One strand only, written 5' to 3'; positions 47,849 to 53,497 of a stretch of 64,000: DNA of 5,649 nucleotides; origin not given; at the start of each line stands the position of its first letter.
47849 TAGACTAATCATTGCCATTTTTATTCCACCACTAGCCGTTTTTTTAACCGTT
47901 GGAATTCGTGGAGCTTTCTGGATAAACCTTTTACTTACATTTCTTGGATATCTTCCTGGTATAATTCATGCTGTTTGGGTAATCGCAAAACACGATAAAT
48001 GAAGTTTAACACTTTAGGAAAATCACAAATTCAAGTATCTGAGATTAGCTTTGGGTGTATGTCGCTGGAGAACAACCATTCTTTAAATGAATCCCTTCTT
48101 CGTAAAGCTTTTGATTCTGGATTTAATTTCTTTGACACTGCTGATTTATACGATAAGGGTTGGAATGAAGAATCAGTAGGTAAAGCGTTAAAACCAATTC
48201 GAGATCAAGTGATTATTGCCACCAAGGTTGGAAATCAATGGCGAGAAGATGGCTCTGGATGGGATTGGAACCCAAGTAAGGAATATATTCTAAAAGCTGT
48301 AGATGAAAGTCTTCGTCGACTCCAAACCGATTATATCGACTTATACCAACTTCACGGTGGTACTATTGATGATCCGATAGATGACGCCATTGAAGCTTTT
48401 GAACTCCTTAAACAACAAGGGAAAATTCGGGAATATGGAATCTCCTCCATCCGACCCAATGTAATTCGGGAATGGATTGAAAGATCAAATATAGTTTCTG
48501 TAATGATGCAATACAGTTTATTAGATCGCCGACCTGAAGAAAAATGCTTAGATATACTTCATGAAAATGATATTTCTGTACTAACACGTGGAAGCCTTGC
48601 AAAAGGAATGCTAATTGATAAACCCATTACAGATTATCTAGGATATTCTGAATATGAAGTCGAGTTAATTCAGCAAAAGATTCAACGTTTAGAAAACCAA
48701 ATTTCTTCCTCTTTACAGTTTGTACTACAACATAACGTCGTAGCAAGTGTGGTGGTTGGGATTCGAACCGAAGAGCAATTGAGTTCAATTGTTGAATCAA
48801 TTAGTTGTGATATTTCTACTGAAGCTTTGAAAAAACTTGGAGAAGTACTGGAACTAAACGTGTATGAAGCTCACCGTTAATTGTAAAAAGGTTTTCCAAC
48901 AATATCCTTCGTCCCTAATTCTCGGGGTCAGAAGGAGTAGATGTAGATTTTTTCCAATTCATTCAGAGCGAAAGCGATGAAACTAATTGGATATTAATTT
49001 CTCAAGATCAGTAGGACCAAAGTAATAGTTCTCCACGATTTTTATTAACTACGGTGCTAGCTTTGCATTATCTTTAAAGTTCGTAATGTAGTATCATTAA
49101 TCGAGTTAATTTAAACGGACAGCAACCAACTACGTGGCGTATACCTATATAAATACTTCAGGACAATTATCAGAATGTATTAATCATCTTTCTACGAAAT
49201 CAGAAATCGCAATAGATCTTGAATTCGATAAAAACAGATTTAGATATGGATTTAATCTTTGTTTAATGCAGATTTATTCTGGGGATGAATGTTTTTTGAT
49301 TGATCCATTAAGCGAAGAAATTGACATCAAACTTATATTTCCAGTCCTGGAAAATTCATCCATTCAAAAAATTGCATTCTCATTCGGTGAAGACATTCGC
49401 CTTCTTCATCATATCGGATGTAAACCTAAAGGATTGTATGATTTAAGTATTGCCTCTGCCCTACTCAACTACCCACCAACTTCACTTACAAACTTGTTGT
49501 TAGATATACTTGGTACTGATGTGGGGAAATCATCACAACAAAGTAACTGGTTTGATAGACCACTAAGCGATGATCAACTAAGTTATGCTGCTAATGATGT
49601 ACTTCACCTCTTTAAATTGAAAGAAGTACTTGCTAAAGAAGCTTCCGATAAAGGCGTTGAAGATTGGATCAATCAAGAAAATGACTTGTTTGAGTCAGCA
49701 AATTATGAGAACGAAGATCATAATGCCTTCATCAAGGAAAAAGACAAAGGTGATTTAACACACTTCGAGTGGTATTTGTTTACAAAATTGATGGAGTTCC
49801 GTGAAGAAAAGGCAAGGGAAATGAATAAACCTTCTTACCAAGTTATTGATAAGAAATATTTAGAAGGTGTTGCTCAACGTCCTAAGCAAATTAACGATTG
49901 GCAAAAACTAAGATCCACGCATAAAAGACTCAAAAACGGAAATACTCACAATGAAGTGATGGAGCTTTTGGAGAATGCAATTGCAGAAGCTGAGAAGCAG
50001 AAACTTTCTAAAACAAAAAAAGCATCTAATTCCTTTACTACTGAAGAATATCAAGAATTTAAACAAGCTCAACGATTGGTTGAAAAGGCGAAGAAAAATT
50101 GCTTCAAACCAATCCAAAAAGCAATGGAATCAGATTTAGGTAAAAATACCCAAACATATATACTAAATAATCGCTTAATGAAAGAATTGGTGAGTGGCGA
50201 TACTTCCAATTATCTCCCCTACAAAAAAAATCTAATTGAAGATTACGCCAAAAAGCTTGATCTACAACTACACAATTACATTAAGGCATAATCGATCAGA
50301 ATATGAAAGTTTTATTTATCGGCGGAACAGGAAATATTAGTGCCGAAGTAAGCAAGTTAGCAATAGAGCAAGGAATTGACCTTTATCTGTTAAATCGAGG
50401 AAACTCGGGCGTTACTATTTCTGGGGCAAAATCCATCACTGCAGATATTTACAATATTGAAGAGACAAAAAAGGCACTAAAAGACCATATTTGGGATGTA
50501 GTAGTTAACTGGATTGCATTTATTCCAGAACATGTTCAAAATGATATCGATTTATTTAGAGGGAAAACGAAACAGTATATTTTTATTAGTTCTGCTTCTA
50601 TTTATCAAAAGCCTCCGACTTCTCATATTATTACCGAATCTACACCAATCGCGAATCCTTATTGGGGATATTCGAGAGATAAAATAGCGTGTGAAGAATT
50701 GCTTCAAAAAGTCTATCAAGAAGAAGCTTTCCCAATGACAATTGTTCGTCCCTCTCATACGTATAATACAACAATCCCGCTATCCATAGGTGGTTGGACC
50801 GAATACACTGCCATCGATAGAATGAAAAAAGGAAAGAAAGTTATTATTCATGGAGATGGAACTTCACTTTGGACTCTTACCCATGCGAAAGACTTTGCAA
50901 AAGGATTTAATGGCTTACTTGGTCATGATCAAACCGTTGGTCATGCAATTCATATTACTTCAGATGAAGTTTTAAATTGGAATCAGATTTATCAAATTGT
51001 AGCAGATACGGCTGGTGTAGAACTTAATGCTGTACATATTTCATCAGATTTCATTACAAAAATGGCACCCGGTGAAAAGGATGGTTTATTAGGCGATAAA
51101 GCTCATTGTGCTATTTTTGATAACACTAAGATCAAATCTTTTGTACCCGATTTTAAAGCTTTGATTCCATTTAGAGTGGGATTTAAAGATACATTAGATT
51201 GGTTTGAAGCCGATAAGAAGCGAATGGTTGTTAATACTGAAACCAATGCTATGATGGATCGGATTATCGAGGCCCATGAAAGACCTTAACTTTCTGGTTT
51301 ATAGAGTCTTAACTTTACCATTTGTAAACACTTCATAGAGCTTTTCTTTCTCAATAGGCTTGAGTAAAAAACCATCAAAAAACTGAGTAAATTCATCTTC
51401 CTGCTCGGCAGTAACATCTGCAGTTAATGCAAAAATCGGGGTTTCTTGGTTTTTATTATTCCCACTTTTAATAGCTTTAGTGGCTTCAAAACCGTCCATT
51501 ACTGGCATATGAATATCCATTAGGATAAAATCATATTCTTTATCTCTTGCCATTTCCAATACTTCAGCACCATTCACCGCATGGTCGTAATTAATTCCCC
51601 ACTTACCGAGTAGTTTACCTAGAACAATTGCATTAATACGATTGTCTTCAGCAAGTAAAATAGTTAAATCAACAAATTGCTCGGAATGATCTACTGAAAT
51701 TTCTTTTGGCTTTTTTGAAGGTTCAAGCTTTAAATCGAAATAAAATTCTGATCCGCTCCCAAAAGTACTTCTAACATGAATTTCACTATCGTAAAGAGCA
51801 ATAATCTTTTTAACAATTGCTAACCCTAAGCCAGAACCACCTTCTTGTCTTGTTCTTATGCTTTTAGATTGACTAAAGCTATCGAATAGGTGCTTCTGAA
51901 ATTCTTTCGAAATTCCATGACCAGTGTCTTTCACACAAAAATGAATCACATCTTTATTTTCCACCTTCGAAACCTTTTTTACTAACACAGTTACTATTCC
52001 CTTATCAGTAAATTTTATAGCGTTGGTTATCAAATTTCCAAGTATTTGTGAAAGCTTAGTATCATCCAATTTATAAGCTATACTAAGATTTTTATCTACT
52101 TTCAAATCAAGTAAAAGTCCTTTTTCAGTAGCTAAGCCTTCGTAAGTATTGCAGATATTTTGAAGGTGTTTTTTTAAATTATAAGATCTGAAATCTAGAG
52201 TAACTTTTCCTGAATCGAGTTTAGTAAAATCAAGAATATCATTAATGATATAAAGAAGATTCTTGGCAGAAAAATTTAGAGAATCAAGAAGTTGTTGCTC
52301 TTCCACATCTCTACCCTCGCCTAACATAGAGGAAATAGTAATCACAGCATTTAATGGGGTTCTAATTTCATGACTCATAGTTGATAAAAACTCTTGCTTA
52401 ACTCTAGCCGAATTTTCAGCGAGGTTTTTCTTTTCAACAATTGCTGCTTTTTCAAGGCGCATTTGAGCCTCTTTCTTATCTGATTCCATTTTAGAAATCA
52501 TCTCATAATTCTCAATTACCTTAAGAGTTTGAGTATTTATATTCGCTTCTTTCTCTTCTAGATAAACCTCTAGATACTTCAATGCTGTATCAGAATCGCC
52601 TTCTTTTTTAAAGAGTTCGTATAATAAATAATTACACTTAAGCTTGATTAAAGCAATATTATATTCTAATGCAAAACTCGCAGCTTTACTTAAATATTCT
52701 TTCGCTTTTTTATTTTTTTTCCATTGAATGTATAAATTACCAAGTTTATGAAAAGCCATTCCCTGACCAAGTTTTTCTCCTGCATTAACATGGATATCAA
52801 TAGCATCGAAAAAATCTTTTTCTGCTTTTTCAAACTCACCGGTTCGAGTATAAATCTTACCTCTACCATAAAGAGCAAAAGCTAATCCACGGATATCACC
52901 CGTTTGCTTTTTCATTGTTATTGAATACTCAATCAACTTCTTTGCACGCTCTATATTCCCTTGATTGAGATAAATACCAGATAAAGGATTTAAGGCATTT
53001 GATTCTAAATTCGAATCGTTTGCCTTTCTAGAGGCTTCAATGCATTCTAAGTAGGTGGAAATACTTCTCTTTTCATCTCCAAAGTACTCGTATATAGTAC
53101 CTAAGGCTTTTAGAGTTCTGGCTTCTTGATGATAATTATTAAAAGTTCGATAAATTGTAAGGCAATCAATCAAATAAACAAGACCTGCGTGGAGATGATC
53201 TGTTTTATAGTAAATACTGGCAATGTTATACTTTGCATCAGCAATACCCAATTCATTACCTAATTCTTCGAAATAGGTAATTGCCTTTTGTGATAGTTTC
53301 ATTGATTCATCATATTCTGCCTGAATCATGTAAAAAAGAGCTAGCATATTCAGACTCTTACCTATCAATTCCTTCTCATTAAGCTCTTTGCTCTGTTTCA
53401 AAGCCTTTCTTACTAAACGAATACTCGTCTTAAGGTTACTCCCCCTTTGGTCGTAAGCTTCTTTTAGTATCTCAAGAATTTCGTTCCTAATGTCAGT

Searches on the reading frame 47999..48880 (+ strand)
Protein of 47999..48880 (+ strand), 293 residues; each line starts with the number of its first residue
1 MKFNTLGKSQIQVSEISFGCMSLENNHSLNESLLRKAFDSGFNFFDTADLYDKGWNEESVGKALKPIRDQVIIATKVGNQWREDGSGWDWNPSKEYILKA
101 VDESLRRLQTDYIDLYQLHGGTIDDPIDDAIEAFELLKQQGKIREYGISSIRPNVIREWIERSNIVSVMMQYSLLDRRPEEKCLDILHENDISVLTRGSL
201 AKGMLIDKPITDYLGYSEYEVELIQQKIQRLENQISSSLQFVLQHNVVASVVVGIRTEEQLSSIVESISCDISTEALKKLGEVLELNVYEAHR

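Call 71: search_protein_families(library=pfam, max_evalue=0.00001, proteins=[window:47999-48880:+])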
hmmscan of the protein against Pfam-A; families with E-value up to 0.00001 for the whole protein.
window:47999-48880:+ (293 aa): 1 family
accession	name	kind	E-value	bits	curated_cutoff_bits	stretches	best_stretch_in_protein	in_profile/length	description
PF00248.27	Aldo_ket_red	-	5.4e-51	173.8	24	1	15-283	1-289/291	Aldo/keto reductase family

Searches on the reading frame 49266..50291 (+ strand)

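Call 72: search_protein_families(library=pfam, max_evalue=0.00001, proteins=[window:49266-50291:+])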
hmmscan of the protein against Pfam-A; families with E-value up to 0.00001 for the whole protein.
window:49266-50291:+ (341 aa): 1 family
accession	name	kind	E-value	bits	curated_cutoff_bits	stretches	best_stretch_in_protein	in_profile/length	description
PF01612.26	DNA_pol_A_exo1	-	1e-24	87.7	23.6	1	1-125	44-171/173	3'-5' exonuclease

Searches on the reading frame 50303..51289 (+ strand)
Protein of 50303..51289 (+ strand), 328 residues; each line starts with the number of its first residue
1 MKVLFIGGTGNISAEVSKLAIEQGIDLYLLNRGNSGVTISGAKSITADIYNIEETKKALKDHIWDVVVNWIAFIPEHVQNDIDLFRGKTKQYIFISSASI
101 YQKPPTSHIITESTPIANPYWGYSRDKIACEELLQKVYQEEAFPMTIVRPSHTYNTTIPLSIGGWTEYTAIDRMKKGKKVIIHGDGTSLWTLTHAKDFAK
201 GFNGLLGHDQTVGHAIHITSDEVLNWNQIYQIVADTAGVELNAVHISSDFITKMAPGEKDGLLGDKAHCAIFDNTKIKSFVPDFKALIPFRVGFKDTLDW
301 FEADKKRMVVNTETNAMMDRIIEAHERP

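Call 72: search_protein_families(library=pfam, max_evalue=0.00001, proteins=[window:50303-51289:+])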
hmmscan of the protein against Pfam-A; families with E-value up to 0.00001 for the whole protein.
window:50303-51289:+ (328 aa): 4 families
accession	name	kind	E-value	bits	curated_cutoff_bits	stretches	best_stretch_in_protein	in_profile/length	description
PF01370.27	Epimerase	-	3.1e-21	76.3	20.9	1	4-212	2-231/240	NAD dependent epimerase/dehydratase family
PF16363.11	GDP_Man_Dehyd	-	1.1e-08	35.3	27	1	88-242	120-271/332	GDP-mannose 4,6 dehydratase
PF13460.12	NAD_binding_10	-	1.6e-06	28.6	27.2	1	7-156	1-149/184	NAD(P)H-binding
PF04321.23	RmlD_sub_bind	-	4.7e-06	26.3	27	0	1-73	1-61/287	RmlD substrate binding domain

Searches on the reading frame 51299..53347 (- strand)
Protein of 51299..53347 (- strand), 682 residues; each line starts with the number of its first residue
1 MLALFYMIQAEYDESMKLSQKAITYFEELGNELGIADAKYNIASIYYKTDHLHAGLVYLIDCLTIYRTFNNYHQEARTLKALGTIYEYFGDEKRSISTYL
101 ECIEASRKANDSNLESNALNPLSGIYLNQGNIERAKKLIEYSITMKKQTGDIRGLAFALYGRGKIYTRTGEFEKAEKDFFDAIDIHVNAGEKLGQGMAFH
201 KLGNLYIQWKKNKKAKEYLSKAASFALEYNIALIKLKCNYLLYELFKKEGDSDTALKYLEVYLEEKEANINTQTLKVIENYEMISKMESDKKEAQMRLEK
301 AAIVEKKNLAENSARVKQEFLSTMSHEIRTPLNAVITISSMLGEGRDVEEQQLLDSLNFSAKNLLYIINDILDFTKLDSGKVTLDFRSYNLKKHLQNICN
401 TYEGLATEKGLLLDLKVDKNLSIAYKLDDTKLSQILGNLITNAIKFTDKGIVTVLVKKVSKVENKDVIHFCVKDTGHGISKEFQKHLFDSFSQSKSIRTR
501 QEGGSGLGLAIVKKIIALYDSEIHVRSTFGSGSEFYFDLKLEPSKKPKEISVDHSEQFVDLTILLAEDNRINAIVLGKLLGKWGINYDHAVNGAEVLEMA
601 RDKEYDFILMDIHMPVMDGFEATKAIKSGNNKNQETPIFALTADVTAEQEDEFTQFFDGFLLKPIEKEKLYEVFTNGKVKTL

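Call 72: search_protein_families(library=pfam, max_evalue=0.00001, proteins=[window:51299-53347:-])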
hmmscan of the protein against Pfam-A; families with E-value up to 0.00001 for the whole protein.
window:51299-53347:- (682 aa): 9 families
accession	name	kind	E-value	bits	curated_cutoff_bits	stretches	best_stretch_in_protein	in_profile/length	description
PF02518.31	HATPase_c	-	4.6e-25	88.7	26.4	1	428-542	2-110/111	Histidine kinase-, DNA gyrase B-, and HSP90-like ATPase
PF00072.30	Response_reg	-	2.6e-19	69.9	30.2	1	563-673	1-109/111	Response regulator receiver domain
PF13424.12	TPR_12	-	3.6e-18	66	30.1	2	35-108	2-77/77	Tetratricopeptide repeat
PF00512.31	HisKA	-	1.1e-16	61.1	26.9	1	317-380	2-66/66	His Kinase A (phospho-acceptor) domain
PF13181.12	TPR_8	-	1.2e-12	47.3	25.7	0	199-224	4-29/34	Tetratricopeptide repeat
PF17874.7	TPR_MalT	-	4.3e-11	43.1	45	1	122-309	46-229/336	MalT-like TPR region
PF00515.34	TPR_1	-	9.6e-09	35.1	27.8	0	156-185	1-30/34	Tetratricopeptide repeat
PF13374.12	TPR_10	-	3.4e-08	33.7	27.5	0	36-67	2-33/42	Tetratricopeptide repeat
PF13176.12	TPR_7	-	6.3e-06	26.3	27.9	0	78-110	1-33/36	Tetratricopeptide repeat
